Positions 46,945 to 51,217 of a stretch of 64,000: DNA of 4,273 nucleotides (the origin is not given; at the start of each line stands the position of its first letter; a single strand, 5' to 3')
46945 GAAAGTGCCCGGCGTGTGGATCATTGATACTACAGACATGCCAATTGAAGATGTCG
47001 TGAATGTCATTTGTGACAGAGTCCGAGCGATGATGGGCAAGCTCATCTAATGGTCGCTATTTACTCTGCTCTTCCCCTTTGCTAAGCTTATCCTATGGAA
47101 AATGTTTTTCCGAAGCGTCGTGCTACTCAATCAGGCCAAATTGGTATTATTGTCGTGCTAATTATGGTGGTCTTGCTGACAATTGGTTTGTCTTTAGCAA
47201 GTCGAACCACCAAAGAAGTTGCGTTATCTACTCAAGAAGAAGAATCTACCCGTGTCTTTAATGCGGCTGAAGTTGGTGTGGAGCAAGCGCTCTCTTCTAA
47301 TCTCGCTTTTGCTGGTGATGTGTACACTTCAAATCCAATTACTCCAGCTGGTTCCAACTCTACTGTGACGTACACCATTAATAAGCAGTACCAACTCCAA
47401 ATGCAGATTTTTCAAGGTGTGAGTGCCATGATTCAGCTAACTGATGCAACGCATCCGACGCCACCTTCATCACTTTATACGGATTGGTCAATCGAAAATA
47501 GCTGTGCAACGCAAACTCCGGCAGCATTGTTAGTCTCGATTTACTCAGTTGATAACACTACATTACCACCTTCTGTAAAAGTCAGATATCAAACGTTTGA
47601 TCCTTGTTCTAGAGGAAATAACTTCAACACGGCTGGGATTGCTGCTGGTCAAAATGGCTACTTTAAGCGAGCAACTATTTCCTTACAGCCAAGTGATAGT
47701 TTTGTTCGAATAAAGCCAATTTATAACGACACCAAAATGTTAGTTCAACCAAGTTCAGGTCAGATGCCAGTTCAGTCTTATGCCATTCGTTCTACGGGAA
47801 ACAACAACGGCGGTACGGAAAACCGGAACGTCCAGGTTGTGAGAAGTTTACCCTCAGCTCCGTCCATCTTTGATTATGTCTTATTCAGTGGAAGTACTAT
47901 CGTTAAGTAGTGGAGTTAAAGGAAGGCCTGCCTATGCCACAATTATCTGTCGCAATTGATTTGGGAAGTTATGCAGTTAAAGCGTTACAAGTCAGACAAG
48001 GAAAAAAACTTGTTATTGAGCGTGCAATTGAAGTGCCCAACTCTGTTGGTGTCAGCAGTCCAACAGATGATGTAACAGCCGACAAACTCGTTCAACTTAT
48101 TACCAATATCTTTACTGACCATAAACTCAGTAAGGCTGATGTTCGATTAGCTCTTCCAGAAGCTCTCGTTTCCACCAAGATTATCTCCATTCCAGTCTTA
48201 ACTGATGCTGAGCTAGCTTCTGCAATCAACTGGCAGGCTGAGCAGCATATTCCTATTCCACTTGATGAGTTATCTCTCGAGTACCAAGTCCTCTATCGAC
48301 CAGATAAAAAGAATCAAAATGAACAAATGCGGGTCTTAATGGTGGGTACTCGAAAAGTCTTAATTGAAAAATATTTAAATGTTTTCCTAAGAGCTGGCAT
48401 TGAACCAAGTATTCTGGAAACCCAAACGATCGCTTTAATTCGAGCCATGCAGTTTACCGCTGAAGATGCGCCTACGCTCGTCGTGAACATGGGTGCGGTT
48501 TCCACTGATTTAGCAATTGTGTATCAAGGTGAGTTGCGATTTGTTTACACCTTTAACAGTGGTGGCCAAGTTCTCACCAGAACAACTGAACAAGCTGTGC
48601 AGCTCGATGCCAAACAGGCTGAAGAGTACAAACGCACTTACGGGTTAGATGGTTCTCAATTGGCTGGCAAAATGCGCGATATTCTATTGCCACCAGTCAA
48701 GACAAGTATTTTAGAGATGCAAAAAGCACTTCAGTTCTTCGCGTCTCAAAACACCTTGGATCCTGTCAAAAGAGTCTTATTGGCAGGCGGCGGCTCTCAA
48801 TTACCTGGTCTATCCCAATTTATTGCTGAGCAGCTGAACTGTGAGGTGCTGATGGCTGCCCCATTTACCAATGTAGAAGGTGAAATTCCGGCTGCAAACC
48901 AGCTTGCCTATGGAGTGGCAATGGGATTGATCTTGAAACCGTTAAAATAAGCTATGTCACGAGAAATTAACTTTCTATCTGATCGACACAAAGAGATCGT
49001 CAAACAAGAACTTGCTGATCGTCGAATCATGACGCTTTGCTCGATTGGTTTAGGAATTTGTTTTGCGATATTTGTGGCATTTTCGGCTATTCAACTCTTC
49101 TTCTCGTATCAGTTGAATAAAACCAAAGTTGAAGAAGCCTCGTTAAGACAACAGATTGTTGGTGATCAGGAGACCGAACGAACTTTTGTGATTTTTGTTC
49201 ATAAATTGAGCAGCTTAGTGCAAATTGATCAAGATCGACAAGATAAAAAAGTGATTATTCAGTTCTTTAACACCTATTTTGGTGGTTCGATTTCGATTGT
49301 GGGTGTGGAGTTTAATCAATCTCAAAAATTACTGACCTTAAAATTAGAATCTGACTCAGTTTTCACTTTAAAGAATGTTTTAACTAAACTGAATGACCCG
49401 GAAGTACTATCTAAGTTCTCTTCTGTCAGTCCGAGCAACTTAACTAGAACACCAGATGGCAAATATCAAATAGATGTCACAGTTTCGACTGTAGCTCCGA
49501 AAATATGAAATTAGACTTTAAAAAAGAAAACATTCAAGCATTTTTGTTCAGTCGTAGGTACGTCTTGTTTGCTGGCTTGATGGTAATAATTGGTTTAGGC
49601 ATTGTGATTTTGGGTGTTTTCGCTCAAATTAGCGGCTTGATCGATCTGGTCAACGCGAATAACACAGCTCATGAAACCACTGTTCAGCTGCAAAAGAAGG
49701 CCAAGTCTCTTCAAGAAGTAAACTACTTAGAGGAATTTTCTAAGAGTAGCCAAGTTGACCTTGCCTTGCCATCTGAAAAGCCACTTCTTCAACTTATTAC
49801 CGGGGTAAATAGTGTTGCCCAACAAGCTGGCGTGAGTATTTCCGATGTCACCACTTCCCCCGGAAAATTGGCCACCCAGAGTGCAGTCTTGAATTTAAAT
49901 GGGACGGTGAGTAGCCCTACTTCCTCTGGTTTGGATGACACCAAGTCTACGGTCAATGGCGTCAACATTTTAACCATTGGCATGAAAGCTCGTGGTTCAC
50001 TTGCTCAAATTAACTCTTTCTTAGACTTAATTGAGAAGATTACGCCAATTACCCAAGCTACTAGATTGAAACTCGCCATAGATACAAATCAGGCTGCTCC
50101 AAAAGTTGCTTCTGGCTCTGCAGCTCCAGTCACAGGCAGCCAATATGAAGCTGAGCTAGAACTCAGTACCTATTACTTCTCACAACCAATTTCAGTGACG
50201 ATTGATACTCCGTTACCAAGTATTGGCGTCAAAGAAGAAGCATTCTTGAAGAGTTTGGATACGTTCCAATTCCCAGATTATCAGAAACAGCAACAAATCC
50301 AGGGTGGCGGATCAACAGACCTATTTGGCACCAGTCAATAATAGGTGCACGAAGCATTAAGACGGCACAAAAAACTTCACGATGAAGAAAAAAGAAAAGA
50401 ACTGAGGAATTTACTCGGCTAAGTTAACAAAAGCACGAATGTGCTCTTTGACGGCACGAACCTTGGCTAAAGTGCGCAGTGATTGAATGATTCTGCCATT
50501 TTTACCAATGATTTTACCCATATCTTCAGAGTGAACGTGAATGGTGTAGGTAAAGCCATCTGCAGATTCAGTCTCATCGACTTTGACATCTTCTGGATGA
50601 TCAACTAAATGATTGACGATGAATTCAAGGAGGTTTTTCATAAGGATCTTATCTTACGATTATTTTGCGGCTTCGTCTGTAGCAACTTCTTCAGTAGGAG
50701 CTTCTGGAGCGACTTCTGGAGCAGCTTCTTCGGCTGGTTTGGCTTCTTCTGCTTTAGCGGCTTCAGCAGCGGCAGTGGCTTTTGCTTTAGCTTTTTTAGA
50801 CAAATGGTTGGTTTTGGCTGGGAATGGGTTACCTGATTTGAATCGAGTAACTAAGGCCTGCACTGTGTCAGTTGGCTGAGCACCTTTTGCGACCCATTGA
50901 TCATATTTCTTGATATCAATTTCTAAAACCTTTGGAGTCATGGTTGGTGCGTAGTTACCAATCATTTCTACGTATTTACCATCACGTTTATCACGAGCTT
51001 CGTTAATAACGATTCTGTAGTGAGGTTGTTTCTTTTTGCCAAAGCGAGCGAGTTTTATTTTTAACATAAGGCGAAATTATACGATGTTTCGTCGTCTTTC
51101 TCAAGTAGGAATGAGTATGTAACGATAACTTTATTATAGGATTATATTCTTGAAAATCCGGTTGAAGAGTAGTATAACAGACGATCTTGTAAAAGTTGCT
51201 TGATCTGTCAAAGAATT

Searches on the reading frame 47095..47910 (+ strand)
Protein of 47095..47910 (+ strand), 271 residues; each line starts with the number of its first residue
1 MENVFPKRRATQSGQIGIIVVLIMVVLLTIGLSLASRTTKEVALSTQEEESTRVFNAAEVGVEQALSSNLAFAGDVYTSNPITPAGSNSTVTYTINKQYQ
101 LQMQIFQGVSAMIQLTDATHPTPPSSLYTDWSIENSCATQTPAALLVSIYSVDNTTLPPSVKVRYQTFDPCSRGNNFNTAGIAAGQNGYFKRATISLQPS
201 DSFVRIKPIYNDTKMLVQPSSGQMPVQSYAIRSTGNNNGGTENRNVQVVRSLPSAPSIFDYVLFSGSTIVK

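Call 11: search_protein_families(library=pfam, proteins=[window:47095-47910:+], max_evalue=0.01)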
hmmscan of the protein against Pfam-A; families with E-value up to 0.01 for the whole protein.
window:47095-47910:+ (271 aa): 1 family
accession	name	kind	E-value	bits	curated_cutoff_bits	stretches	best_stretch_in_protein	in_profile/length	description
PF14341.11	PilX_N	-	0.0013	19.2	25.5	1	14-63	2-51/51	PilX N-terminal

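Call 28: find_homologous_proteins(query=window:47095-47907:+)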
Query window:47095-47907:+ (271 aa): 119 proteins with E <= 0.001 among 1270 candidates.
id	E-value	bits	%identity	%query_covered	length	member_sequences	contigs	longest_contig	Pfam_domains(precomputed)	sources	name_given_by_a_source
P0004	1.6e-170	583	100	100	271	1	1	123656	-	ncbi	-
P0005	2.6e-143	494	84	100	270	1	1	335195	-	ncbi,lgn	-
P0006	1.8e-138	478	80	100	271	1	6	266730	-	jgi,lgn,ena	-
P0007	9.4e-133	459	80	100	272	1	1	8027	-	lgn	-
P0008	9.3e-132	456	78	98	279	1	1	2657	-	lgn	-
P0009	2.4e-127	442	77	100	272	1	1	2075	-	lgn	-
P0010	4.2e-126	437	76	100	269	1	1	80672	-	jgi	-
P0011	2.8e-125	435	77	97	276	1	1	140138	-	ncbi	-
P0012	6.2e-116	404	70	100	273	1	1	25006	-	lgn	-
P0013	4.6e-84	300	54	100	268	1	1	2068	-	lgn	-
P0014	3.6e-83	297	57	98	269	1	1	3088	-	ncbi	-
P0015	5.3e-83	296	57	90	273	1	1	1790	-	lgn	-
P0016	9.5e-82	292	54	92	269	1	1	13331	-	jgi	jgi:hypothetical protein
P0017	9.6e-77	276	54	96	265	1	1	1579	-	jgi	jgi:hypothetical protein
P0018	5.3e-76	273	51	92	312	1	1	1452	-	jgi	jgi:Tfp pilus assembly protein PilX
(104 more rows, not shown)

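Call 31: find_related_loci(query=A1, collection=metagenome_contigs, flank=10000)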
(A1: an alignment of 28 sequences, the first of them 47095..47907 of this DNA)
Query A1 (271 aa) in metagenome_contigs; peptide patterns used: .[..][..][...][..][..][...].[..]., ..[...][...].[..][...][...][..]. (x = any residue, [..] = any of these).
489 stretches matched a pattern; 220 encode a relative of the query (tblastn E <= 1e-3); the best 80 are kept; 80 distinct loci.
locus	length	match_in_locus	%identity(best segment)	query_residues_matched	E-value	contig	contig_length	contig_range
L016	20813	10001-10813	80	1-271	3e-149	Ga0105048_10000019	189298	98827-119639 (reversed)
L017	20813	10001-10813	80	1-271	3e-149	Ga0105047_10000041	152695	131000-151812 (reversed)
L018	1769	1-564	74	85-271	3e-93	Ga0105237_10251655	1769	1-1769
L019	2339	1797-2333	76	1-180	8e-88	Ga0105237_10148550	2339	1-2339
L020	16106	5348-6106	48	12-271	4e-77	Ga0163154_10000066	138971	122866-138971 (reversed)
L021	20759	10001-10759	48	12-271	4e-77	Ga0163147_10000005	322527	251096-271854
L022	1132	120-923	49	4-271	3e-79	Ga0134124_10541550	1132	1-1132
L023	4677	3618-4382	51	12-271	2e-70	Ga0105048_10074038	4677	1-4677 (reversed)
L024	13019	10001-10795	49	2-271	1e-69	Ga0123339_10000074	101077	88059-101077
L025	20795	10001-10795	49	2-271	1e-69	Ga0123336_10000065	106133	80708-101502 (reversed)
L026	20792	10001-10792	48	2-271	1e-69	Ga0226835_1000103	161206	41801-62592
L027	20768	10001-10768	45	8-271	3e-69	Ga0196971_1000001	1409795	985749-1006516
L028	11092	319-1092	46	6-271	9e-69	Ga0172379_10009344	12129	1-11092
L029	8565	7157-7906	46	12-271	6e-69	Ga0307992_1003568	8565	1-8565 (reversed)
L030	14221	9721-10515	48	2-271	5e-67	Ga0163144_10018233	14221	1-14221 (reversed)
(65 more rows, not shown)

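Call 73: search_protein_families(library=ncbifam, proteins=[window:47095-47907:+], max_evalue=0.01)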
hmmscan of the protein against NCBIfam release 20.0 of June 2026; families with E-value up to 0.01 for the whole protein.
window:47095-47907:+ (271 aa): 0 families

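Call 88: find_encoding_contigs(protein=P0012, flank=10000, max_places=1)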
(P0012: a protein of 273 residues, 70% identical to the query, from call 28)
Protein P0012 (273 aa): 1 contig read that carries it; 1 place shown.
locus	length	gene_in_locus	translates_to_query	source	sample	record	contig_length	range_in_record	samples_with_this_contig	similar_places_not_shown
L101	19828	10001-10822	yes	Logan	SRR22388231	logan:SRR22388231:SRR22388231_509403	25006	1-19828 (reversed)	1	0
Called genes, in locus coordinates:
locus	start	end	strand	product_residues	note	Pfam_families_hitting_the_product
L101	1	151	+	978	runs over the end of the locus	PF07953:Toxin_R_bind_N (faint), PF13385:Laminin_G_3, PF00054:Laminin_G_1 (faint), PF02210:Laminin_G_2 (faint), PF13385:Laminin_G_3, PF10102:DUF2341, PF13385:Laminin_G_3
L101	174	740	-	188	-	-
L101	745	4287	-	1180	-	-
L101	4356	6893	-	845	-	-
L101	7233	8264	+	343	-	PF13649:Methyltransf_25 (faint), PF08242:Methyltransf_12 (faint), PF08241:Methyltransf_11 (faint), PF13847:Methyltransf_31 (faint)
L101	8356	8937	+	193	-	PF05014:Nuc_deoxyrib_tr (weak)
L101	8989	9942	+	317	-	-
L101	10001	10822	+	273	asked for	-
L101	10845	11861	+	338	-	PF11104:PilM_2, PF25216:Volactin (weak), PF14450:FtsA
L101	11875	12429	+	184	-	-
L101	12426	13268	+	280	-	-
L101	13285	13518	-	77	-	PF13083:KH_KhpA-B, PF00013:KH_1 (weak)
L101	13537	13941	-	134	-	PF00886:Ribosomal_S16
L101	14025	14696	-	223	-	PF14622:Ribonucleas_3_3, PF00636:Ribonuclease_3, PF00035:dsrm, PF14709:DND1_DSRM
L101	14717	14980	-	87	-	PF00550:PP-binding (weak)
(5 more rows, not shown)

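Call 89: find_encoding_contigs(protein=P0010, flank=10000, max_places=1)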
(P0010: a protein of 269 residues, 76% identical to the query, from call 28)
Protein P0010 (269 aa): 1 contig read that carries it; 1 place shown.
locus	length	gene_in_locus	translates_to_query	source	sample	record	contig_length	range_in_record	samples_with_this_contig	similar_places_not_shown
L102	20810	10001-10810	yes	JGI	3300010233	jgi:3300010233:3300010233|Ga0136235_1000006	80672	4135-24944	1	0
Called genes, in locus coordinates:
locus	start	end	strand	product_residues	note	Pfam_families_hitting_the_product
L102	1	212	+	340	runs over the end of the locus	-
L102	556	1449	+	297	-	PF00149:Metallophos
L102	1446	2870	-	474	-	-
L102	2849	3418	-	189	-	-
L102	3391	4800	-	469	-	-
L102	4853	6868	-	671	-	-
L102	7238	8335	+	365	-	PF01209:Ubie_methyltran (faint), PF08242:Methyltransf_12 (faint), PF08241:Methyltransf_11, PF13649:Methyltransf_25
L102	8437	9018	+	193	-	-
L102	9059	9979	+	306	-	-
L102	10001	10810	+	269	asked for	-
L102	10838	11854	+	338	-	PF11104:PilM_2, PF14450:FtsA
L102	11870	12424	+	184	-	-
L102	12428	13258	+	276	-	-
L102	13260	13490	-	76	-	PF13083:KH_KhpA-B, PF00013:KH_1 (weak)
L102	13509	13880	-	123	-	PF00886:Ribosomal_S16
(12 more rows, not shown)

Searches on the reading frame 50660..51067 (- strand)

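Call 11: search_protein_families(library=pfam, proteins=[window:50660-51067:-], max_evalue=0.01)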
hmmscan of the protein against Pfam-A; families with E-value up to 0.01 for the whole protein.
window:50660-51067:- (135 aa): 1 family
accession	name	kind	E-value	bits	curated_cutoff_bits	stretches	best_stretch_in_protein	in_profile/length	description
PF00886.24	Ribosomal_S16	-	2.9e-20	72.4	27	1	8-66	1-62/62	Ribosomal protein S16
